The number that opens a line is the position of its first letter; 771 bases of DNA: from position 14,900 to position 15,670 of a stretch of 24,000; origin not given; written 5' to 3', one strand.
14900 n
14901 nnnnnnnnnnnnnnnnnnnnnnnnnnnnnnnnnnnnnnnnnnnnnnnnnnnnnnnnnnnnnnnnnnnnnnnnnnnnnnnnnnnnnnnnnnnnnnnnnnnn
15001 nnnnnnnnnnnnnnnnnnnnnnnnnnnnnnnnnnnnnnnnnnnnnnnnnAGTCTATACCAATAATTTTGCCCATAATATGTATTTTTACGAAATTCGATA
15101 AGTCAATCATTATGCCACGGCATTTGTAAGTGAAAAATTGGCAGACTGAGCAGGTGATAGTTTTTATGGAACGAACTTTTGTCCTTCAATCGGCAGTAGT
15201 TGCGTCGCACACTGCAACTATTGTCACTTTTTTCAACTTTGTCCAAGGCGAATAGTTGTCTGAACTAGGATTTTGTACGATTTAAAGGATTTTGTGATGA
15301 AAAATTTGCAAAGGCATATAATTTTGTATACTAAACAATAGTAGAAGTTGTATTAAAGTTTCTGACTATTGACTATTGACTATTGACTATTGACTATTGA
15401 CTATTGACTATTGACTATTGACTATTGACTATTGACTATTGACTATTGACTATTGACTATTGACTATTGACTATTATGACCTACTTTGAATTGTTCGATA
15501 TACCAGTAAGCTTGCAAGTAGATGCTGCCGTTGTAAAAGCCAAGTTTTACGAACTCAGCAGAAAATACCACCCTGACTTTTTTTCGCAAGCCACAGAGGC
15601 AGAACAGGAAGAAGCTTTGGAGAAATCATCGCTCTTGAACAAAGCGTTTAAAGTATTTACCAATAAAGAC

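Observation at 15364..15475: Perfect (GACTATT)x16 heptanucleotide array abutting the hscB start codon in the dnaK-hscB divergent region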

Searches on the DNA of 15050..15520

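Call 64: search_rna_families(source=window, start=15050, end=15520, threshold=evalue, max_evalue=1)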
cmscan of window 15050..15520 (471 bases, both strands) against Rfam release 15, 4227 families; matches with E-value up to 1: 0.
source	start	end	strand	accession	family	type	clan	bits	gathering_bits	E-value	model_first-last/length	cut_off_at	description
